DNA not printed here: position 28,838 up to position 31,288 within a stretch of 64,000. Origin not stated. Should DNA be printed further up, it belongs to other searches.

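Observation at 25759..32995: Linked CarboxypepD_reg-TPR, VWA-like and GWxTD-TPR genes convergent with a seven-repeat PEGA-like surface protein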

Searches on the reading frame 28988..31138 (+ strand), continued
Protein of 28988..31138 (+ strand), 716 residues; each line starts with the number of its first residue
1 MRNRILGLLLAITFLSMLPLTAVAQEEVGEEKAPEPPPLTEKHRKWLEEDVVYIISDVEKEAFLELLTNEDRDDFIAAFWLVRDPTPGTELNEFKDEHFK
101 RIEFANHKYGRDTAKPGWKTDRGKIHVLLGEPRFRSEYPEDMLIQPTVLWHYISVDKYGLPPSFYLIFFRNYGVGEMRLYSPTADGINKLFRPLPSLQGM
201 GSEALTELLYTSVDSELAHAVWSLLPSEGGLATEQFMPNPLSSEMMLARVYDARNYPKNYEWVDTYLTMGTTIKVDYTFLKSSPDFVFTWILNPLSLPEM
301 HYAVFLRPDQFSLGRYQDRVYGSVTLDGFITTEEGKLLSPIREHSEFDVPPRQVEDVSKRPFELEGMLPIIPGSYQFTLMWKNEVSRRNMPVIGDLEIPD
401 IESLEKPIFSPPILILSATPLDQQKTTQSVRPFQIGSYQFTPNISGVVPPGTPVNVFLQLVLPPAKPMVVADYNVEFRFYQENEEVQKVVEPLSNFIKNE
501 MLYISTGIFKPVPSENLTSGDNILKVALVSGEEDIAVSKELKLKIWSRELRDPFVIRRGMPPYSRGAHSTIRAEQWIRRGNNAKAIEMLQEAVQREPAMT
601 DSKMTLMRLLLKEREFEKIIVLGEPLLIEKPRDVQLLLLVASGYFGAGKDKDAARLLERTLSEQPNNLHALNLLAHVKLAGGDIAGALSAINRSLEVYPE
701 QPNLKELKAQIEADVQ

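Call 44: search_protein_families(library=ncbifam, proteins=[L007:10058-11008:+, L016:13468-14538:-, L032:3535-4590:+, L053:4633-5880:-, L081:5576-6808:+, L009:4649-5638:+, L019:2191-3129:+], max_evalue=0.001)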
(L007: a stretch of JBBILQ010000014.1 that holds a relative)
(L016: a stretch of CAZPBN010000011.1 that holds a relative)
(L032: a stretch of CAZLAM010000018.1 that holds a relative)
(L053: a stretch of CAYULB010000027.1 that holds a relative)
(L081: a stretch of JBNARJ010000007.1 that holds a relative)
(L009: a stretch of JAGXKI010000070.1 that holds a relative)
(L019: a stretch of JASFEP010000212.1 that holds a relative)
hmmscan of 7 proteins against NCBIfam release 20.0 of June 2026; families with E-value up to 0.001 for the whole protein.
L007:10058-11008:+ (316 aa): 1 family
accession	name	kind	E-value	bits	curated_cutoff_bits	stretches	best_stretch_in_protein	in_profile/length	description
TIGR04514.1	GWxTD_dom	domain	4e-30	104.4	28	1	39-144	2-104/105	GWxTD domain-containing protein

L016:13468-14538:- (356 aa): 0 families

L032:3535-4590:+ (351 aa): 0 families

L053:4633-5880:- (415 aa): 1 family
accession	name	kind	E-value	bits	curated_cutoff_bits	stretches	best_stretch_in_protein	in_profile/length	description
TIGR03436.1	acidobact_VWFA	subfamily_domain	3.1e-24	86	81.25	1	44-414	10-323/324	VWA domain-containing protein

L081:5576-6808:+ (410 aa): 1 family
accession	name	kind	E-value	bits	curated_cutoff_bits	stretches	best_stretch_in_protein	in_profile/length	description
TIGR03436.1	acidobact_VWFA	subfamily_domain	2.9e-08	33.6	81.25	1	336-406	251-322/324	VWA domain-containing protein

L009:4649-5638:+ (329 aa): 39 families (the best 25 are shown)
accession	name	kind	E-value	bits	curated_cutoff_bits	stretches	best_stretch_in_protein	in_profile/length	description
NF040959.1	MamA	equivalog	8.5e-23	80.9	200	1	137-308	42-202/204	magnetosome protein MamA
TIGR02917.1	PEP_TPR_lipo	equivalog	2.3e-21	75.4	312.2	2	255-315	441-501/899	XrtA/PEP-CTERM system TPR-repeat protein PrsT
TIGR02521.1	type_IV_pilW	equivalog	2.3e-19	69.9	154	2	210-315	64-171/234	type IV pilus biogenesis/stability protein PilW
TIGR02552.1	LcrH_SycD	equivalog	9.6e-18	64.2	104.8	2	209-279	50-120/136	SycD/LcrH family type III secretion system chaperone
TIGR02795.1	tol_pal_ybgF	equivalog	1.1e-16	61.5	90.1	2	134-197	4-70/119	tol-pal system protein YbgF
NF047371.1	FlcA_CTERM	equivalog_domain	1.2e-14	53.7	300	1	101-314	284-508/646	periplasmic flagellar collar protein FlcA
NF047507.1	TPR_BatC_Lepto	exception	4.7e-13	49.1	175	2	137-247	29-132/214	TPR repeat-containing protein BatC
NF033762.1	social_mot_Tgl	equivalog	5.6e-13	48.8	225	2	217-315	106-206/252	social motility TPR repeat lipoprotein Tgl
NF053607.1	CHU_0125_OmpA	equivalog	2e-11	43.1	620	1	222-328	30-136/639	CHU_0125 family OmpA-like outer membrane integrity protein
NF008391.2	PRK11189.1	equivalog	3e-11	43.4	250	1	264-313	84-133/297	lipoprotein NlpI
TIGR00990.1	3a0801s09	subfamily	3.8e-11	42.3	757.25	2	213-320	367-471/615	mitochondrial import receptor subunit TOM70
NF033920.0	C39_PA2778_fam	equivalog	3.9e-11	42.8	150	1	210-275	189-254/255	PA2778 family cysteine peptidase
NF008757.0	PRK11788.1-5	equivalog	6e-11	42.1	363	1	137-248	40-144/388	lipopolysaccharide assembly protein LapB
TIGR03302.1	OM_YfiO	subfamily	1.8e-10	40.8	81.4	2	128-189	29-93/239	outer membrane protein assembly factor BamD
NF002725.1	PRK02603.1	equivalog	2.6e-10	40.6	143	0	223-284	47-111/173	photosystem I assembly protein Ycf3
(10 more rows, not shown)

L019:2191-3129:+ (312 aa): 1 family
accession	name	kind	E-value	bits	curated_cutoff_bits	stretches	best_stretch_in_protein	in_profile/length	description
TIGR04514.1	GWxTD_dom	domain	9.1e-30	103.3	28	1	38-144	2-104/105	GWxTD domain-containing protein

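Call 48: predict_structure(alignment_id=A1)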
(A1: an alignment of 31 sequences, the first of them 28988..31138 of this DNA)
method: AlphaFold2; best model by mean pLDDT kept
length: 716 residues; sequences in the alignment: 31
mean_pLDDT: 87.2   pTM: 0.60
mean pLDDT of the five models: 87.2, 87.0, 85.9, 85.7, 84.7
residues with pLDDT >= 90: 430; 70-90: 214; 50-70: 41; < 50: 31
segments of 3 or more residues with pLDDT < 50: 18-32, 270-281
pLDDT, mean of each block of 10 residues (from residue 1): 58 57 38 73 94 90 89 89 79 91 92 87 93 90 92 81 92 88 90 87 88 88 77 57 87 72 66 34 84 93 91 83 90 89 88 85 94 94 85 93 95 94 77 91 92 95 93 97 93 94 94 91 96 95 87 90 93 94 96 93 96 96 94 95 97 96 94 96 94 96 94 87
secondary structure, 60 per line:
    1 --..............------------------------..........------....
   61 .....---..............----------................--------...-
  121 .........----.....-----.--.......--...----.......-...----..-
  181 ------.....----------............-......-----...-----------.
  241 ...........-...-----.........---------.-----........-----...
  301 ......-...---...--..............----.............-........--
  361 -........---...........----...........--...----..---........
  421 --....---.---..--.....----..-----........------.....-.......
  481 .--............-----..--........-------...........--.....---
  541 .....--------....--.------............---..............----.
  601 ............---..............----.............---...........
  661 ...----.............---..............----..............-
elements in order (helices of 4 or more, strands of 3 or more residues): H3-16 H41-50 H57-65 H69-82 H93-108 H121-129 E134-138 E147-153 E163-169 H187-190 H202-213 H215-220 H240-251 H261-269 E285-292 E298-306 E314-316 E319-332 E337-349 H351-358 E362-369 E373-383 E388-398 E413-420 H423-426 E438-442 E454-461 E474-481 E484-492 E505-512 E520-530 E533-537 E541-545 E554-557 H567-578 H582-595 H600-612 H616-629 H634-646 H650-663 H668-680 H684-697 H702-715

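Call 69: search_protein_families(library=pfam, proteins=[L009:4649-5638:+, L022:9764-10762:+, L076:2588-3511:+, L083:6896-7810:+, L045:10111-11070:+, L016:13468-14538:-, L032:3535-4590:+, L007:10058-11008:+, L081:10207-11265:-], max_evalue=0.0001)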
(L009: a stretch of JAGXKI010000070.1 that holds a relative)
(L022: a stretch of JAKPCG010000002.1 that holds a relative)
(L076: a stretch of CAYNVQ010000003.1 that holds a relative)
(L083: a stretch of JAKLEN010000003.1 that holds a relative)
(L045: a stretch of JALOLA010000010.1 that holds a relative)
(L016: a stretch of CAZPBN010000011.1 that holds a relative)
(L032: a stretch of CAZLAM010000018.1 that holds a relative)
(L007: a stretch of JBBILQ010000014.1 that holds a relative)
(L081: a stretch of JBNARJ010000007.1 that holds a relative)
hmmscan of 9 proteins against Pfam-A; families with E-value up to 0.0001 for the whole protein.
L009:4649-5638:+ (329 aa): 28 families (the best 25 are shown)
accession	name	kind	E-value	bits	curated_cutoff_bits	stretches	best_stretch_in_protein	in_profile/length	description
PF07719.23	TPR_2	-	3.7e-32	108.2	27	2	281-311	3-33/34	Tetratricopeptide repeat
PF00515.34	TPR_1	-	2.1e-30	103.7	27.8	3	212-244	2-34/34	Tetratricopeptide repeat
PF13181.12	TPR_8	-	7e-27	91.7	25.7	2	212-244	2-34/34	Tetratricopeptide repeat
PF13432.12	TPR_16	-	2.2e-22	79.6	32.7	2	217-274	3-60/65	Tetratricopeptide repeat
PF13424.12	TPR_12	-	2.5e-21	76.1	30.1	2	168-242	5-76/77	Tetratricopeptide repeat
PF14559.12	TPR_19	-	3e-20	72.8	25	2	222-278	2-58/68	Tetratricopeptide repeat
PF13174.12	TPR_6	-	2.9e-19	68.8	26.3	0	284-312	5-33/33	Tetratricopeptide repeat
PF13176.12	TPR_7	-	3.2e-18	64.7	27.9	0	213-244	1-32/36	Tetratricopeptide repeat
PF13428.12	TPR_14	-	1.7e-17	62.6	23.5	1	280-315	2-37/44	Tetratricopeptide repeat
PF13431.12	TPR_17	-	1.7e-15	56.3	24.4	0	160-187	7-34/34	Tetratricopeptide repeat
PF13414.12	TPR_11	-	5.8e-15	55.1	26.8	2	252-293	1-42/42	TPR repeat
PF13371.12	TPR_9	-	1.4e-13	51.1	35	1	254-321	4-71/73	Tetratricopeptide repeat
PF13620.12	CarboxypepD_reg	-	1.2e-12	48.4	32.3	1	38-118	2-82/82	Carboxypeptidase regulatory-like domain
PF14853.12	Fis1_TPR_C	-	9e-10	39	25.3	1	286-323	8-45/53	Fis1 C-terminal tetratricopeptide repeat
PF12895.13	ANAPC3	-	1.2e-09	38.7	27.2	0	217-269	29-80/82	Anaphase-promoting complex, cyclosome, subunit 3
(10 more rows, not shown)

L022:9764-10762:+ (332 aa): 23 families
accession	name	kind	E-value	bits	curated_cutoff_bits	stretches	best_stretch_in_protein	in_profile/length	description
PF07719.23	TPR_2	-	3.1e-27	92.8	27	1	215-248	1-34/34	Tetratricopeptide repeat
PF00515.34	TPR_1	-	4e-23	80.7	27.8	1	215-247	1-33/34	Tetratricopeptide repeat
PF14559.12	TPR_19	-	4.3e-23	81.9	25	2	150-215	2-66/68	Tetratricopeptide repeat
PF13432.12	TPR_16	-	5.7e-23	81.5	32.7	1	143-205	1-63/65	Tetratricopeptide repeat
PF13181.12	TPR_8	-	2.2e-22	77.7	25.7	0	174-201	2-29/34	Tetratricopeptide repeat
PF13428.12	TPR_14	-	2.4e-19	68.3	23.5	0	216-257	2-43/44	Tetratricopeptide repeat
PF13176.12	TPR_7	-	4.7e-18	64.1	27.9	0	176-206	2-32/36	Tetratricopeptide repeat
PF13424.12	TPR_12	-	4e-17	62.6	30.1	1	155-204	26-76/77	Tetratricopeptide repeat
PF13174.12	TPR_6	-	5e-17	61.8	26.3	1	174-203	1-30/33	Tetratricopeptide repeat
PF13414.12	TPR_11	-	3.9e-13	49.3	26.8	0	146-182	1-37/42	TPR repeat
PF13620.12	CarboxypepD_reg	-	5.9e-13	49.4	32.3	1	42-113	2-71/82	Carboxypeptidase regulatory-like domain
PF24575.1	TPR_Slam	-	5.8e-11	43.2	35.2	1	220-270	52-102/104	Surface lipoprotein assembly modifier, N-terminal TPR repeats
PF25064.1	ARM_TT21_5th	-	1.5e-10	41.8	27.8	1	150-205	12-67/117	TT21 fifth ARM repeats domain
PF13431.12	TPR_17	-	2.1e-10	40.4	24.4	0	161-194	1-34/34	Tetratricopeptide repeat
PF13371.12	TPR_9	-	3.9e-10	40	35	1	260-325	6-70/73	Tetratricopeptide repeat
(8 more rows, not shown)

L076:2588-3511:+ (307 aa): 20 families
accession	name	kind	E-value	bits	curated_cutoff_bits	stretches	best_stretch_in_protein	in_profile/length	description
PF00515.34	TPR_1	-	8.8e-35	117.6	27.8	2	161-188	6-33/34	Tetratricopeptide repeat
PF07719.23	TPR_2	-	5.1e-31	104.6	27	2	225-254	2-31/34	Tetratricopeptide repeat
PF13432.12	TPR_16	-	2e-25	89.3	32.7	3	228-289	1-62/65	Tetratricopeptide repeat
PF13181.12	TPR_8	-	7.9e-23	79.1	25.7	2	226-256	3-33/34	Tetratricopeptide repeat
PF13174.12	TPR_6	-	2.2e-20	72.3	26.3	0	259-291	1-33/33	Tetratricopeptide repeat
PF13424.12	TPR_12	-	2.4e-20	72.9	30.1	3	227-286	6-73/77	Tetratricopeptide repeat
PF14559.12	TPR_19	-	9.5e-20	71.1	25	3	236-294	3-61/68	Tetratricopeptide repeat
PF13428.12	TPR_14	-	9.3e-18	63.4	23.5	0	259-294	2-37/44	Tetratricopeptide repeat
PF13414.12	TPR_11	-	3e-17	62.5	26.8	1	231-272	1-42/42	TPR repeat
PF13431.12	TPR_17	-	1.1e-13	50.7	24.4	1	178-211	1-34/34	Tetratricopeptide repeat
PF13176.12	TPR_7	-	2.2e-12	46.4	27.9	0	227-256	2-31/36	Tetratricopeptide repeat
PF12895.13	ANAPC3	-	5.3e-12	46.3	27.2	0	233-283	32-81/82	Anaphase-promoting complex, cyclosome, subunit 3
PF13371.12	TPR_9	-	1e-11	45.1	35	1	237-300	8-71/73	Tetratricopeptide repeat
PF13374.12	TPR_10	-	5.1e-10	39.5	27.5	0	228-253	6-31/42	Tetratricopeptide repeat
PF24575.1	TPR_Slam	-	2.9e-09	37.7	35.2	0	207-278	32-101/104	Surface lipoprotein assembly modifier, N-terminal TPR repeats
PF13620.12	CarboxypepD_reg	-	6.5e-09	36.5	32.3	1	31-101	2-73/82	Carboxypeptidase regulatory-like domain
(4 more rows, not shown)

L083:6896-7810:+ (304 aa): 17 families
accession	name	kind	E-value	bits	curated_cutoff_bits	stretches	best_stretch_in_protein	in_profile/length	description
PF07719.23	TPR_2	-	7.7e-27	91.6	27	1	156-187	3-34/34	Tetratricopeptide repeat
PF00515.34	TPR_1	-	1.3e-26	91.7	27.8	2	156-187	3-34/34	Tetratricopeptide repeat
PF13432.12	TPR_16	-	2.5e-23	82.6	32.7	3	160-211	3-54/65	Tetratricopeptide repeat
PF13181.12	TPR_8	-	2.5e-19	68.2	25.7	1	257-288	2-33/34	Tetratricopeptide repeat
PF14559.12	TPR_19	-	7.9e-18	65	25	2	167-221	4-58/68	Tetratricopeptide repeat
PF13428.12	TPR_14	-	7.9e-16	57.4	23.5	0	156-192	3-39/44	Tetratricopeptide repeat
PF13174.12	TPR_6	-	1e-15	57.6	26.3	1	257-289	1-33/33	Tetratricopeptide repeat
PF13414.12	TPR_11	-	7.4e-15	54.8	26.8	2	161-195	1-35/42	TPR repeat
PF13424.12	TPR_12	-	3e-13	50.2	30.1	1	156-213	5-70/77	Tetratricopeptide repeat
PF13431.12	TPR_17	-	4.1e-12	45.8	24.4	0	176-209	1-34/34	Tetratricopeptide repeat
PF13371.12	TPR_9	-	2.8e-11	43.7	35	1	232-299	5-72/73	Tetratricopeptide repeat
PF12895.13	ANAPC3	-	2.8e-10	40.8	27.2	1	202-281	3-81/82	Anaphase-promoting complex, cyclosome, subunit 3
PF13176.12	TPR_7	-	8.7e-09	35.2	27.9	0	258-288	1-31/36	Tetratricopeptide repeat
PF13374.12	TPR_10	-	2.3e-07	31.1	27.5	0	159-183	7-31/42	Tetratricopeptide repeat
PF23914.1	TPR_CcmH_CycH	-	5.2e-07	30.1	42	0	147-248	43-147/158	Cytochrome c-type biogenesis protein H TPR domain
PF13620.12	CarboxypepD_reg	-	2.5e-05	25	32.3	1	29-97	2-71/82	Carboxypeptidase regulatory-like domain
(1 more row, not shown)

L045:10111-11070:+ (319 aa): 16 families
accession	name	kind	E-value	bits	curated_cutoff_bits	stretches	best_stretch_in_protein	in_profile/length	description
PF07719.23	TPR_2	-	1.1e-22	78.6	27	0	239-267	5-33/34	Tetratricopeptide repeat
PF00515.34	TPR_1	-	7.3e-20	70.3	27.8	0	239-266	5-32/34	Tetratricopeptide repeat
PF13181.12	TPR_8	-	2.8e-18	64.9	25.7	0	161-182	1-22/34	Tetratricopeptide repeat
PF13432.12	TPR_16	-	3.8e-16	59.6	32.7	1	212-266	8-62/65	Tetratricopeptide repeat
PF13424.12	TPR_12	-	8.1e-16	58.4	30.1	2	162-230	4-74/77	Tetratricopeptide repeat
PF13428.12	TPR_14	-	1.2e-15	56.9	23.5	0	271-305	3-37/44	Tetratricopeptide repeat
PF14559.12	TPR_19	-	5.4e-13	49.5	25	0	248-304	4-60/68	Tetratricopeptide repeat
PF13414.12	TPR_11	-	5.9e-12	45.5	26.8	1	244-283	3-42/42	TPR repeat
PF13174.12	TPR_6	-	1.8e-11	44.4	26.3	0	272-302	3-33/33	Tetratricopeptide repeat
PF13371.12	TPR_9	-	2.3e-11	44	35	1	244-312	4-72/73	Tetratricopeptide repeat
PF13431.12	TPR_17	-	3.2e-11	43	24.4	0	150-180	2-32/34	Tetratricopeptide repeat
PF13620.12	CarboxypepD_reg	-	5.2e-11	43.2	32.3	1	33-100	2-70/82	Carboxypeptidase regulatory-like domain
PF13176.12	TPR_7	-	1.4e-10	40.9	27.9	0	203-234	1-34/36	Tetratricopeptide repeat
PF17874.7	TPR_MalT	-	1.1e-06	28.6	45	1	162-269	41-156/336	MalT-like TPR region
PF13715.12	CarbopepD_reg_2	-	7e-06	26.4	32.2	1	33-115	1-79/88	CarboxypepD_reg-like domain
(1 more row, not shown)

L016:13468-14538:- (356 aa): 1 family
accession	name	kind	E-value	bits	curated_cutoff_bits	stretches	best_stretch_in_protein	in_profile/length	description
PF07495.19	Y_Y_Y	-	9.7e-05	22.6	26.6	0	322-352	33-64/65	Y_Y_Y domain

L032:3535-4590:+ (351 aa): 0 families

L007:10058-11008:+ (316 aa): 1 family
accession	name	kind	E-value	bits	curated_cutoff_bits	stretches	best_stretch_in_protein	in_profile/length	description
PF20094.4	GWxTD_dom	-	1.6e-12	47.9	26.9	1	38-144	32-126/172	GWxTD domain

L081:10207-11265:- (352 aa): 0 families

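Call 71: find_encoding_contigs(protein=P0008, flank=8000, max_places=1)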
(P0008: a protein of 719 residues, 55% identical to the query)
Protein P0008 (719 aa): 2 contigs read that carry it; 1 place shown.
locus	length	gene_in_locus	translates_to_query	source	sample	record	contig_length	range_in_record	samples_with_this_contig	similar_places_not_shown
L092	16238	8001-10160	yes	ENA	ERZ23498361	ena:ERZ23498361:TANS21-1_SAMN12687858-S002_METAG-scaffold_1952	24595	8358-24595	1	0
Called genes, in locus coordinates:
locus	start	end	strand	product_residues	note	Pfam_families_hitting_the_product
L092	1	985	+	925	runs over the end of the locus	PF13620:CarboxypepD_reg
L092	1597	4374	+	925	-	PF13620:CarboxypepD_reg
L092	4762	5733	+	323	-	PF13620:CarboxypepD_reg, PF12895:ANAPC3, PF25062:ARM_TT21_N, PF13432:TPR_16 (weak), PF14559:TPR_19, PF23914:TPR_CcmH_CycH (weak), PF13432:TPR_16, PF14559:TPR_19, +15 more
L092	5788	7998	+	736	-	-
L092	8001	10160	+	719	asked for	PF20094:GWxTD_dom, PF07719:TPR_2 (faint), PF25062:ARM_TT21_N (faint), PF13428:TPR_14 (faint), PF13432:TPR_16 (weak), PF14559:TPR_19 (weak)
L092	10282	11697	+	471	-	-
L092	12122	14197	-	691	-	PF00015:MCPsignal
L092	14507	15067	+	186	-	PF13513:HEAT_EZ (faint), PF25767:ARM_TBCD_2nd (faint), PF00514:Arm (faint), PF02985:HEAT (faint), PF13646:HEAT_2, PF03130:HEAT_PBS (faint), PF12717:Cnd1 (faint), PF13646:HEAT_2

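Call 72: find_encoding_contigs(protein=P0009, flank=8000, max_places=1)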
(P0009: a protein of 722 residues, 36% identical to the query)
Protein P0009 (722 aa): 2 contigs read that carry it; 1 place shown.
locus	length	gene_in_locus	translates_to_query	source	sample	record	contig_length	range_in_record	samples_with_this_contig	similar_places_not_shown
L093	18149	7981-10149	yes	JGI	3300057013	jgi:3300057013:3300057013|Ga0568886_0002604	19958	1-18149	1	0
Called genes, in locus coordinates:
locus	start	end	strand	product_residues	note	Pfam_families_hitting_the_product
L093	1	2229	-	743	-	?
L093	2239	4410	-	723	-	PF00884:Sulfatase, PF01663:Phosphodiest, PF16347:SGSH_C, PF13432:TPR_16 (weak), PF13414:TPR_11 (weak), PF00515:TPR_1 (weak), PF13424:TPR_12, PF14559:TPR_19, +15 more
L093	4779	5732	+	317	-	PF13620:CarboxypepD_reg, PF13715:CarbopepD_reg_2, PF14559:TPR_19 (weak), PF12895:ANAPC3, PF00515:TPR_1 (weak), PF13371:TPR_9, PF13414:TPR_11, PF13181:TPR_8, +14 more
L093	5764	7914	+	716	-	-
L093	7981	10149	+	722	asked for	PF20094:GWxTD_dom, PF00515:TPR_1 (faint), PF07719:TPR_2 (faint), PF12895:ANAPC3 (weak), PF13428:TPR_14 (faint), PF13432:TPR_16 (faint), PF13424:TPR_12 (weak), PF14559:TPR_19, +1 more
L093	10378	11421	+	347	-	PF01008:IF-2B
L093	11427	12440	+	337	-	PF00814:TsaD, PF02543:Carbam_trans_N (weak), PF22521:HypF_C_2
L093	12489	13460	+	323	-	PF00480:ROK, PF01869:BcrAD_BadFG (faint)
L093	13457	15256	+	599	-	PF00009:GTP_EFTU, PF00071:Ras (weak), PF03144:GTP_EFTU_D2, PF14492:EFG_III (faint), PF00679:EFG_C, PF06421:LepA_C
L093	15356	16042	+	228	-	PF10502:Peptidase_S26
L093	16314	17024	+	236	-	PF10502:Peptidase_S26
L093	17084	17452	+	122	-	-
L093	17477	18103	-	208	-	PF04961:FTCD_C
